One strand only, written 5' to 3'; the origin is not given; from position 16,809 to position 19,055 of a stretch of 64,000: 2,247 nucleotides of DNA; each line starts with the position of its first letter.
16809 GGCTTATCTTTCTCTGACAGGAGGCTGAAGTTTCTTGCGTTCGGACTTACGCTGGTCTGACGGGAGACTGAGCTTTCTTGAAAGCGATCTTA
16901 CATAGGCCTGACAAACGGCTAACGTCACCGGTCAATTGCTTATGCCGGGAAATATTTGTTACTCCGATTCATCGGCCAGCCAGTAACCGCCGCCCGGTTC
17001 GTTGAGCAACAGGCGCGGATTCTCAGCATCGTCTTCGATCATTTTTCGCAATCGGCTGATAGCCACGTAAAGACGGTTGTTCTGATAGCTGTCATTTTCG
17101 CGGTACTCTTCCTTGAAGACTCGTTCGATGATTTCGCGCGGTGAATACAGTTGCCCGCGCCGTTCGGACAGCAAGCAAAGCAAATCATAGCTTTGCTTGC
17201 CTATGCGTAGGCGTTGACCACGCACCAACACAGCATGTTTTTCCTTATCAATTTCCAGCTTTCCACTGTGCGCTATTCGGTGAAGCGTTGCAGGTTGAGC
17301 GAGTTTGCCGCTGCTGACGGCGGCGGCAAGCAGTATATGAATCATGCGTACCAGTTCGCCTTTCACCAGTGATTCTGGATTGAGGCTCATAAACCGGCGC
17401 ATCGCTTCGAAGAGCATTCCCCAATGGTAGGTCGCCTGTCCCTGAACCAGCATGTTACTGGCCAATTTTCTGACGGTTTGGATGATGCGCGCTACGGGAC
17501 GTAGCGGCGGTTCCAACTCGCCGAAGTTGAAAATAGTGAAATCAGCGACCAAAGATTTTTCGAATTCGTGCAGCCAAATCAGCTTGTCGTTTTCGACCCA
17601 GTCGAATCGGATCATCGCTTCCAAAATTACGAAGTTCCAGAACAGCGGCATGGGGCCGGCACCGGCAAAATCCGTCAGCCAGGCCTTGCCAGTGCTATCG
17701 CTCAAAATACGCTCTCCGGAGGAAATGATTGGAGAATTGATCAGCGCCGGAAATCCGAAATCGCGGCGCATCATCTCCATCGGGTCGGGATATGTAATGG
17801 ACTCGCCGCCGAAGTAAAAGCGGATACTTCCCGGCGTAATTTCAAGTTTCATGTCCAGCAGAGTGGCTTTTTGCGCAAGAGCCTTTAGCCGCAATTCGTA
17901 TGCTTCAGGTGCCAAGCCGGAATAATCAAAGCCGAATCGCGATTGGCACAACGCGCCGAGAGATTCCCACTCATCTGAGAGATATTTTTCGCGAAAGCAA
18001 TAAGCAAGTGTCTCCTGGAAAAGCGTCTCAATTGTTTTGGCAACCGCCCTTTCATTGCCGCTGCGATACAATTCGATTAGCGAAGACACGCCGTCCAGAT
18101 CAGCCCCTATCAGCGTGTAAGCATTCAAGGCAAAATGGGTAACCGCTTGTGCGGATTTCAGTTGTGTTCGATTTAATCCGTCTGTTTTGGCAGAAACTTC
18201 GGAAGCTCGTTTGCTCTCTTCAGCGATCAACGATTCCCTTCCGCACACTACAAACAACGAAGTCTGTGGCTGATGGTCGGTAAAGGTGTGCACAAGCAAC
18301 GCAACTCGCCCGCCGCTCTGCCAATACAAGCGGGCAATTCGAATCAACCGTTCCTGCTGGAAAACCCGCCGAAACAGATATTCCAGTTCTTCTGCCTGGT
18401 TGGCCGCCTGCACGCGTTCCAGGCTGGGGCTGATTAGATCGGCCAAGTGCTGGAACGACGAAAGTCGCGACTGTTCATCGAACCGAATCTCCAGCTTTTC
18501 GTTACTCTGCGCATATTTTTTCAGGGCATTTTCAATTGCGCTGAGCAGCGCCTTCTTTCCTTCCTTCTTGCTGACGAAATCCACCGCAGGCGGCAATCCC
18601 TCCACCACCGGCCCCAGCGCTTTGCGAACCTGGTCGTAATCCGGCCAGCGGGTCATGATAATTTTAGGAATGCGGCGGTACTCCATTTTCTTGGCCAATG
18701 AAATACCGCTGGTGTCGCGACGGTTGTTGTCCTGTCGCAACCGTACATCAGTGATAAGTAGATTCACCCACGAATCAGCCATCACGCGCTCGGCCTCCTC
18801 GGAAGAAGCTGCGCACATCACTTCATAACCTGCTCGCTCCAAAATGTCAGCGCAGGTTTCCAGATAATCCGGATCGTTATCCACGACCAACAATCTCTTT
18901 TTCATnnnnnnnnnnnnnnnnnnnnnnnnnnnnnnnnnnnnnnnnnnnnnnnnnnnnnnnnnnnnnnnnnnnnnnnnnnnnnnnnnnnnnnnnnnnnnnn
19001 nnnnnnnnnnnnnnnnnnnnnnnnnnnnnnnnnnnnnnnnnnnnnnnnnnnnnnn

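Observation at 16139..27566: Undescribed six-gene multi-REC signalling operon with heterogeneous outputs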

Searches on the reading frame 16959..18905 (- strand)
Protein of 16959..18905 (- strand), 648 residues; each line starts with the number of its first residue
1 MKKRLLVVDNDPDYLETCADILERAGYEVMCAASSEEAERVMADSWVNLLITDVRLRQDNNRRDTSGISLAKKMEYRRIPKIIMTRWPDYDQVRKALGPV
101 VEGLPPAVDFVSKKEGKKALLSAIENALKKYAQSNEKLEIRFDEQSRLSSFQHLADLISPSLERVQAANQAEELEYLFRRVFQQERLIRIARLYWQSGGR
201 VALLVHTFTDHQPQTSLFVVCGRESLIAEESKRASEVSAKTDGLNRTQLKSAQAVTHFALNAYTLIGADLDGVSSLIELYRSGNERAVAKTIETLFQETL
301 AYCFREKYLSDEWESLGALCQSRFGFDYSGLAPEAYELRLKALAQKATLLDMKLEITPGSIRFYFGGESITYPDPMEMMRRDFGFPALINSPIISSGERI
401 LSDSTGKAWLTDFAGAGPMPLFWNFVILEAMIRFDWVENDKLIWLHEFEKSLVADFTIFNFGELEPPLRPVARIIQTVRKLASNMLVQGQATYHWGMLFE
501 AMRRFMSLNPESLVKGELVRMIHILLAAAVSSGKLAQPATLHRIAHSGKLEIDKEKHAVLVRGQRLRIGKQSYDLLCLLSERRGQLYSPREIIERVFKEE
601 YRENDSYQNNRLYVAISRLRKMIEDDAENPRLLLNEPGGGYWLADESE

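Call 4: search_protein_families(library=pfam, proteins=[window:16959-18905:-], max_evalue=0.01)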
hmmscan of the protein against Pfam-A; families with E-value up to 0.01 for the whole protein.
window:16959-18905:- (648 aa): 2 families
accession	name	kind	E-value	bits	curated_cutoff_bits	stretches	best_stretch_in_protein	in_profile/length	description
PF00486.34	Trans_reg_C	-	3.1e-12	46.8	26.2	1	563-642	1-76/77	Transcriptional regulatory protein, C terminal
PF00072.30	Response_reg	-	5.1e-11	43.2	30.2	1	6-124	2-110/111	Response regulator receiver domain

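Call 8: search_protein_families(library=padloc, proteins=[window:16959-18905:-], max_evalue=0.01)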
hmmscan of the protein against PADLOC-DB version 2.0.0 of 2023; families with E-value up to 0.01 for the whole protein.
window:16959-18905:- (648 aa): 0 families

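Call 9: find_homologous_proteins(query=window:16959-18905:-)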
Query window:16959-18905:- (648 aa): 30 proteins with E <= 0.001 among 8000 candidates.
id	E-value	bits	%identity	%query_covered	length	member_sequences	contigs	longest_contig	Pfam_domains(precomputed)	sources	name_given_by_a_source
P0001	0.0e+0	1354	93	100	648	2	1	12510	PF00486.35,PF00072.31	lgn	-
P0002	0.0e+0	1118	77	100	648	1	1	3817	PF00486.35,PF00072.31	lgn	-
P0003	0.0e+0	1095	75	100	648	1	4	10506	PF00486.35,PF23198.2,PF00072.31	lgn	-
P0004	0.0e+0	1095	76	100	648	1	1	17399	PF00486.35,PF00072.31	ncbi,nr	ncbi:MAG: DNA-binding response regulator [Acidobacteria bacterium]|nr:DNA-binding response regulator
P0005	0.0e+0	1086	75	100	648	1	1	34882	PF00486.35,PF00072.31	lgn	-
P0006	0.0e+0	1052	72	100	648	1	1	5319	PF00486.35,PF00072.31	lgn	-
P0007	2.0e-241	821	58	100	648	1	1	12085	PF00486.35,PF00072.31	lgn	-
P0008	9.2e-226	769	56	100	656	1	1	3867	PF19974.6,PF00486.35,PF00072.31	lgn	-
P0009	3.3e-198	678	51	99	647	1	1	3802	PF00486.35,PF00072.31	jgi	-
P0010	5.4e-196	671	51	99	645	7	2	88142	PF00486.35,PF00072.31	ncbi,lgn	-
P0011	1.8e-144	501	41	99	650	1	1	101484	PF19974.6,PF00486.35,PF00072.31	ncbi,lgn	ncbi:MAG: winged helix-turn-helix domain-containing protein [Blastocatellia bacterium]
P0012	6.6e-143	496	41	99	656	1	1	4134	PF00486.35,PF00072.31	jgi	-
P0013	1.5e-138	481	41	99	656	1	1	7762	PF00486.35,PF00072.31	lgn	-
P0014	1.6e-135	471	39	99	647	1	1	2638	PF19974.6,PF00486.35,PF00072.31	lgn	-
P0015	3.1e-126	441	38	99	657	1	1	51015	PF00486.35,PF00072.31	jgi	jgi:DNA-binding response OmpR family regulator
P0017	6.3e-126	440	39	99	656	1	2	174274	PF19974.6,PF00486.35,PF00072.31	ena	-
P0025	1.4e-82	296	35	80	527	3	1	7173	PF19974.6,PF00072.31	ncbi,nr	ncbi:MAG TPA: hypothetical protein DEP84_07580, partial [Chloroflexi bacterium]|nr:hypothetical prot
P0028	1.7e-14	71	25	83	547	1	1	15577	PF19974.6,PF00072.31,PF01636.30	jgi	jgi:CheY-like chemotaxis protein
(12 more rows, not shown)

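Call 10: search_protein_families(library=ncbifam, proteins=[window:16959-18905:-], max_evalue=0.01)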
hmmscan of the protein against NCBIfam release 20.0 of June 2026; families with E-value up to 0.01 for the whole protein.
window:16959-18905:- (648 aa): 43 families (the best 25 are shown)
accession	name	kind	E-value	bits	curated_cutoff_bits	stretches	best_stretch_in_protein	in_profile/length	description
NF045944.1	ResRegRpaBCyano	equivalog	3.9e-19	68.9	330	2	518-643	104-227/229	response regulator transcription factor RpaB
NF053854.1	RespRegPhoBBctds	equivalog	1.8e-18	66.7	270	2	540-641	128-222/225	two-component system response regulator PhoB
TIGR02154.1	PhoB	equivalog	4.4e-16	58.9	296.2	2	1-144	1-136/226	phosphate regulon transcriptional regulator PhoB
NF033117.2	vanR_ACDEGLN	exception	2.6e-14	53.3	350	1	542-641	129-223/226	VanR-ABDEGLN family response regulator transcription factor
NF040689.1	MtrAB_MtrA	equivalog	3.8e-14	52.6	300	2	543-641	122-216/219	MtrAB system response regulator MtrA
NF040534.1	resp_reg_YycF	equivalog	1.7e-13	50.4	340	2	547-646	135-230/231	response regulator YycF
NF033120.0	vanR_FM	exception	3.9e-12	46.3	460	2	535-641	124-227/231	vancomycin resistance response regulator transcription factor, VanR-F/VanR-M family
NF008034.0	PRK10766.1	equivalog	4.7e-11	42.6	275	2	1-172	1-161/231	two-component system response regulator TorR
NF047793.1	ResRegPgtA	equivalog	1.7e-10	40.3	650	1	3-134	6-127/414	two-component system response regulator PgtA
NF007005.1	PRK09468.1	equivalog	6.8e-10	38.8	331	2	2-133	3-124/237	osmolarity response regulator transcription factor OmpR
NF008378.0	PRK11173.1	equivalog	2.2e-09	37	334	2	3-134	4-124/238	two-component system response regulator ArcA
NF007977.0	PRK10701.1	equivalog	6.1e-09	35.7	330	1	532-641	126-231/241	two-component system response regulator RstA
NF000404.1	vanR-D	exception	6.7e-09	35.6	500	1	550-641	141-228/232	vancomycin resistance response regulator transcription factor VanR-D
NF006900.1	PRK09390.1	equivalog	1.4e-08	34.6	255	1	4-150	6-142/203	response regulator FixJ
NF041733.1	resp_reg_CseB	equivalog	2.2e-08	33.8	350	1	4-154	2-142/228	two-component system response regulator CseB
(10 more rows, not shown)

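Call 11: search_protein_families(library=pfam, proteins=[P0008, P0011, P0028, P0003], max_evalue=1)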
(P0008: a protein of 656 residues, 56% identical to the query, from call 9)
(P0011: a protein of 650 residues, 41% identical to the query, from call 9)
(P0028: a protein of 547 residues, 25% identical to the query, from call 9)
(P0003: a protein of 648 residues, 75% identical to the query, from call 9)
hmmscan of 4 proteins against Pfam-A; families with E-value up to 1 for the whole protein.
P0008 (656 aa): 6 families
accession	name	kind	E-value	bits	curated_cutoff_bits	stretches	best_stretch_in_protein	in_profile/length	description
PF00486.34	Trans_reg_C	-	1.4e-13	51.2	26.2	1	572-651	1-77/77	Transcriptional regulatory protein, C terminal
PF00072.30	Response_reg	-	5.8e-08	33.3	30.2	1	5-124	1-110/111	Response regulator receiver domain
PF19974.5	TCAD9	-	3.6e-06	26.8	40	1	409-505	309-414/429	Ternary complex associated domain 9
PF18428.7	BRCT_3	-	0.014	15.8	26.1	1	3-47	6-50/102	BRCA1 C Terminus (BRCT) domain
PF20161.5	VpsR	-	0.02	15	23.7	1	15-54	20-59/121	VpsR domain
PF23198.2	PDE8A_N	-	0.14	12.5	29.6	1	6-61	13-69/147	PDE8A-like, N-terminal domain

P0011 (650 aa): 5 families
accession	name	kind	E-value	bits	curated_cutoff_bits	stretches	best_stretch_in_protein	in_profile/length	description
PF00486.34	Trans_reg_C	-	5.4e-15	55.7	26.2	1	570-648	3-77/77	Transcriptional regulatory protein, C terminal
PF19974.5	TCAD9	-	3.9e-09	36.6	40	2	369-494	276-410/429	Ternary complex associated domain 9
PF00072.30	Response_reg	-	1.1e-08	35.6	30.2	1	4-121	1-108/111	Response regulator receiver domain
PF20161.5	VpsR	-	0.084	13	23.7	1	19-54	25-60/121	VpsR domain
PF23198.2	PDE8A_N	-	0.19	12.1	29.6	1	14-65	23-74/147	PDE8A-like, N-terminal domain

P0028 (547 aa): 6 families
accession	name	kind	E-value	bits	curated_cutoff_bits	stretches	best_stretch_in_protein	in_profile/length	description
PF19974.5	TCAD9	-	3.8e-40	138.8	40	2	377-517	294-428/429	Ternary complex associated domain 9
PF00072.30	Response_reg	-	6.1e-14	52.6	30.2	1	7-122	1-107/111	Response regulator receiver domain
PF01636.29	APH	-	2e-07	31.5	23.2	1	371-439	159-228/239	Phosphotransferase enzyme family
PF23198.2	PDE8A_N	-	0.0089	16.4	29.6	1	18-88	24-90/147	PDE8A-like, N-terminal domain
PF06293.20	Kdo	-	0.037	13.9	21.3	1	382-409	139-170/207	Lipopolysaccharide kinase (Kdo/WaaP) family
PF20161.5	VpsR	-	0.14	12.4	23.7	1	16-69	19-72/121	VpsR domain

P0003 (648 aa): 4 families
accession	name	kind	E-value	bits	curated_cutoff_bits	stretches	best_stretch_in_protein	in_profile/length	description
PF00486.34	Trans_reg_C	-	4.1e-11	43.2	26.2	1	563-642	1-76/77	Transcriptional regulatory protein, C terminal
PF00072.30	Response_reg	-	3.4e-08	34.1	30.2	1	6-124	2-110/111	Response regulator receiver domain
PF23198.2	PDE8A_N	-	2.3e-05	24.8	29.6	1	3-65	11-73/147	PDE8A-like, N-terminal domain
PF20161.5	VpsR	-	0.014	15.6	23.7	1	4-56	12-61/121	VpsR domain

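Call 15: find_encoding_contigs(protein=P0011, flank=10000, max_places=2)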
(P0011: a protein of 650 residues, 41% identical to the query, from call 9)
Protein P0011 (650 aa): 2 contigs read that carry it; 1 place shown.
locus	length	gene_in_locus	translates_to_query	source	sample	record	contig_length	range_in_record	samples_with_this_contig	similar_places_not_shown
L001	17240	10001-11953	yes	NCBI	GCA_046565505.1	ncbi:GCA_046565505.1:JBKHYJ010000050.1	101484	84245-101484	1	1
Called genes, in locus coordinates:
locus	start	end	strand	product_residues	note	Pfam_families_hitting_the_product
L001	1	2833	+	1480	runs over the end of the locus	PF01590:GAF, PF13185:GAF_2, PF01590:GAF, PF13185:GAF_2, PF13492:GAF_3, PF01590:GAF, PF01590:GAF, PF13185:GAF_2, +4 more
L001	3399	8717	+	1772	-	PF00989:PAS, PF13426:PAS_9, PF01590:GAF, PF13185:GAF_2, PF01590:GAF, PF13185:GAF_2, PF13492:GAF_3, PF01590:GAF, +11 more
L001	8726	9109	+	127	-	PF00072:Response_reg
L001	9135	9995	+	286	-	PF00072:Response_reg, PF20712:CyanoTRADDas_TM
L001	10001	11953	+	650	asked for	PF00072:Response_reg, PF19974:TCAD9 (faint), PF00486:Trans_reg_C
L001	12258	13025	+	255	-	PF00226:DnaJ (weak)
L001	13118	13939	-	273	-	-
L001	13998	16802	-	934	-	PF04313:HSDR_N (faint), PF02384:N6_Mtase, PF20473:MmeI_Mtase, PF07669:Eco57I, PF12950:TaqI_C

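Call 16: find_encoding_contigs(protein=P0017, flank=10000, max_places=2)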
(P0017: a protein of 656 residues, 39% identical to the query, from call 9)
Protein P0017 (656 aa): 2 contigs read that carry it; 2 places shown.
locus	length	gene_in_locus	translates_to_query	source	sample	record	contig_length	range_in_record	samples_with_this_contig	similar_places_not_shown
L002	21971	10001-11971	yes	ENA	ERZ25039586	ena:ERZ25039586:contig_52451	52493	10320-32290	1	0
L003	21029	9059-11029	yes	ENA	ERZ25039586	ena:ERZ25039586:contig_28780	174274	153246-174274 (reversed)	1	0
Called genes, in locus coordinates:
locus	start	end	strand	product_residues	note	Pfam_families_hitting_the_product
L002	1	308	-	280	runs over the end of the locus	-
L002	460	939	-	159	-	-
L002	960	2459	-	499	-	PF00753:Lactamase_B, PF12706:Lactamase_B_2 (weak)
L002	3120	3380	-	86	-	-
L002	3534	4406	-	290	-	PF07969:Amidohydro_3 (weak)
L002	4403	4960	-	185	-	PF14534:DUF4440 (faint)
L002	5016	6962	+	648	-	-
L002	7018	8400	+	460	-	PF12770:CHAT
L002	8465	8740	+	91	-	PF02518:HATPase_c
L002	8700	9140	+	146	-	PF00072:Response_reg (weak)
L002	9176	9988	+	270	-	PF00072:Response_reg, PF13676:TIR_2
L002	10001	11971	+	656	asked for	PF00072:Response_reg, PF19974:TCAD9 (faint), PF00486:Trans_reg_C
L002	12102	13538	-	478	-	PF01266:DAO (weak), PF01494:FAD_binding_3, PF07992:Pyr_redox_2 (weak), PF13450:NAD_binding_8 (weak), PF04820:Trp_halogenase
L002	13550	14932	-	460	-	PF04055:Radical_SAM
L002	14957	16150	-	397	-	PF17990:LodA_N, PF18417:LodA_C (weak)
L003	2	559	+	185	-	?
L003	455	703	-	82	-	-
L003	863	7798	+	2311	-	PF01590:GAF, PF13185:GAF_2, PF13492:GAF_3, PF00989:PAS, PF13426:PAS_9, PF01590:GAF, PF13185:GAF_2, PF01590:GAF, +17 more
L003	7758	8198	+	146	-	PF00072:Response_reg (weak)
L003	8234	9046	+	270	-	PF00072:Response_reg, PF13676:TIR_2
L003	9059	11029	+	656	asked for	PF00072:Response_reg, PF19974:TCAD9 (faint), PF00486:Trans_reg_C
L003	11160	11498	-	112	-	-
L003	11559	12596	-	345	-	PF01266:DAO (weak), PF01494:FAD_binding_3, PF07992:Pyr_redox_2 (weak), PF13450:NAD_binding_8 (weak), PF04820:Trp_halogenase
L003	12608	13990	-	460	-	PF04055:Radical_SAM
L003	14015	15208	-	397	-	PF17990:LodA_N, PF18417:LodA_C (weak)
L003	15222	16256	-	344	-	PF12902:Ferritin-like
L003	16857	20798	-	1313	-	PF20703:nSTAND1 (weak), PF05729:NACHT (weak), PF13191:AAA_16, PF13401:AAA_22 (faint), PF24883:NPHP3_N, PF19955:EAD1, PF13365:Trypsin_2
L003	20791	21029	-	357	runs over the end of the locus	PF19955:EAD1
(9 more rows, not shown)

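Call 17: find_encoding_contigs(protein=P0010, flank=10000, max_places=2)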
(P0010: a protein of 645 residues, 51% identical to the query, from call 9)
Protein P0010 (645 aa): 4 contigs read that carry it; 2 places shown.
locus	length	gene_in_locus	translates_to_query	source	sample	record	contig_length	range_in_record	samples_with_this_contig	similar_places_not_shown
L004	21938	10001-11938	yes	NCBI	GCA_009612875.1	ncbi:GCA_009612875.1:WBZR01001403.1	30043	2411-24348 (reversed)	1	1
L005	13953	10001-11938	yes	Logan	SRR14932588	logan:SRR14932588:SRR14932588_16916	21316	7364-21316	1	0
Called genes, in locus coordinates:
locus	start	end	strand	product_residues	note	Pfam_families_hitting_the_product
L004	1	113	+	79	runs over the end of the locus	-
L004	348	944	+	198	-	PF13709:DUF4159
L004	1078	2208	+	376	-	PF01447:Peptidase_M4, PF02868:Peptidase_M4_C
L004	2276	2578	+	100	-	PF20242:Emfourin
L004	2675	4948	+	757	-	PF00575:S1, PF23459:S1_RRP5, PF00575:S1, PF23459:S1_RRP5, PF00072:Response_reg, PF13185:GAF_2 (weak), PF02518:HATPase_c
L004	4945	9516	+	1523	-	PF00072:Response_reg, PF01590:GAF, PF13185:GAF_2, PF00989:PAS, PF13426:PAS_9, PF01590:GAF, PF13185:GAF_2, PF01590:GAF, +11 more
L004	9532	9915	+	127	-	PF00072:Response_reg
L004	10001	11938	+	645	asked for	PF00072:Response_reg, PF00486:Trans_reg_C (weak)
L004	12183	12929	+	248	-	PF01145:Band_7 (weak)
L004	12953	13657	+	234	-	PF01145:Band_7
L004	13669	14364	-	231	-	PF00072:Response_reg, PF00486:Trans_reg_C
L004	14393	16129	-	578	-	PF00512:HisKA, PF02518:HATPase_c, PF14501:HATPase_c_5 (weak)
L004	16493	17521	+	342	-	PF00158:Sigma54_activat, PF14532:Sigma54_activ_2, PF25601:AAA_lid_14, PF02954:HTH_8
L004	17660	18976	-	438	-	PF07994:NAD_binding_5, PF01658:Inos-1-P_synth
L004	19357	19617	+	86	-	PF13237:Fer4_10 (faint), PF14697:Fer4_21 (faint), PF13187:Fer4_9 (weak), PF13484:Fer4_16 (faint), PF12800:Fer4_4 (faint), PF12838:Fer4_7, PF12797:Fer4_2 (weak), PF00037:Fer4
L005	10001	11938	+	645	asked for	PF00072:Response_reg, PF00486:Trans_reg_C (weak)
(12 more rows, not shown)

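Call 23: find_related_loci(query=A1, collection=genome_contigs, flank=10000)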
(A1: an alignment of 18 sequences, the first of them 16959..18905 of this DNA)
Query A1 (648 aa) in genome_contigs; peptide patterns used: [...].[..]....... (x = any residue, [..] = any of these).
41 stretches matched a pattern; 27 encode a relative of the query (tblastn E <= 1e-3); 27 distinct loci.
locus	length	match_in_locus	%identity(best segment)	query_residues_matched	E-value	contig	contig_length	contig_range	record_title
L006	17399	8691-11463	76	1-648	0e+0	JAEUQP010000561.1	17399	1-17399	MAG: Acidobacteria bacterium isolate new MAG-254 k141_1567841, whole genome shotgun sequence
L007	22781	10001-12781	41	1-643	5e-153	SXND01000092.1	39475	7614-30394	MAG: Proteobacteria bacterium isolate F1-120-MAGs186 F1-120__c276041, whole genome shotgun sequence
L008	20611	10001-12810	41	1-643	8e-143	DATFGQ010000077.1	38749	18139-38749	MAG TPA_asm: Blastocatellia bacterium isolate SMAG_U8667 k141_823950, whole genome shotgun sequence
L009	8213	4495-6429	41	3-643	2e-142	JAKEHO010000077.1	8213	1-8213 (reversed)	MAG: Gammaproteobacteria bacterium isolate PMV_7.24 PMV_7.24.k101_688089, whole genome shotgun sequence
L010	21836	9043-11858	39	1-643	7e-141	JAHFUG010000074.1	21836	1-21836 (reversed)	MAG: Blastocatellia bacterium isolate nzgw74 NODE_109_length_21837_cov_4.921440, whole genome shotgun sequence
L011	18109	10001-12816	41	1-644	3e-151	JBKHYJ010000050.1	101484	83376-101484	MAG: Blastocatellia bacterium isolate NC_bin.3.orig k127_190193, whole genome shotgun sequence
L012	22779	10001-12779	38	1-643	2e-128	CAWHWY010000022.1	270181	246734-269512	MAG: uncultured Acidobacteriaceae bacterium isolate MFD04428.bin.2.89 genome assembly, contig: contig_70023, whole genom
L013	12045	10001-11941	36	1-645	6e-117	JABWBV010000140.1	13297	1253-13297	MAG: Anaerolineales bacterium isolate MAG_39 scaffold_5383, whole genome shotgun sequence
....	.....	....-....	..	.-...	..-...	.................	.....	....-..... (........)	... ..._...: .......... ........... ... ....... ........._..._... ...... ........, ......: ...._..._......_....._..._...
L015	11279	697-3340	34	1-643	4e-115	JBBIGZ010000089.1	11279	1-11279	MAG: Chloroflexota bacterium isolate ETS170220_bin_102 NODE_5111_length_11279_cov_2.4045, whole genome shotgun sequence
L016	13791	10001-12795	37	2-643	1e-112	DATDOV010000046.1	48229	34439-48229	MAG TPA_asm: Blastocatellia bacterium isolate SMAG_U7903 k141_2212048, whole genome shotgun sequence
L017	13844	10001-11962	36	5-648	2e-109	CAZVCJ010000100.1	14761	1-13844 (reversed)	MAG TPA_asm: uncultured Anaerolineae bacterium isolate SRP178699_co1_610 genome assembly, contig: NODE_5278_length_14761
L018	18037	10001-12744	36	5-643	8e-107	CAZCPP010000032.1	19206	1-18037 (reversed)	MAG TPA_asm: uncultured Anaerolineaceae bacterium isolate binchicken_co97_16 genome assembly, contig: NODE_11690_length_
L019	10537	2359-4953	36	2-639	2e-104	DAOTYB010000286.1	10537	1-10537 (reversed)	MAG TPA_asm: Anaerolineae bacterium isolate H23_303 k115_223498, whole genome shotgun sequence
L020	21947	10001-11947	36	2-643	7e-102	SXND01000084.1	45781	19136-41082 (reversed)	MAG: Proteobacteria bacterium isolate F1-120-MAGs186 F1-120__c228156, whole genome shotgun sequence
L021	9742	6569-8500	33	3-648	6e-102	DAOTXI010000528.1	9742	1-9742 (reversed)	MAG TPA_asm: Anaerolineales bacterium isolate H21_244 k133_2107423, whole genome shotgun sequence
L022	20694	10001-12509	35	1-648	4e-99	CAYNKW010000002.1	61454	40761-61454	MAG TPA_asm: uncultured Anaerolineae bacterium isolate SRP068000_co1_68 genome assembly, contig: NODE_351_length_61454_c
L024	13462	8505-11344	34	5-646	2e-94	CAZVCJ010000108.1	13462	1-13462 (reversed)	MAG TPA_asm: uncultured Anaerolineae bacterium isolate SRP178699_co1_610 genome assembly, contig: NODE_6080_length_13462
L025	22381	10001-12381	33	1-646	3e-98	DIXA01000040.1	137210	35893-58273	MAG TPA_asm: Anaerolineales bacterium UBA6092 UBA6092_contig_1738, whole genome shotgun sequence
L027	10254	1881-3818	34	5-643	7e-111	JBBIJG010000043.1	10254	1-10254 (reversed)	MAG: Caldilineae bacterium isolate BR1F70218_bin_157 NODE_1639_length_10254_cov_3.560447, whole genome shotgun sequence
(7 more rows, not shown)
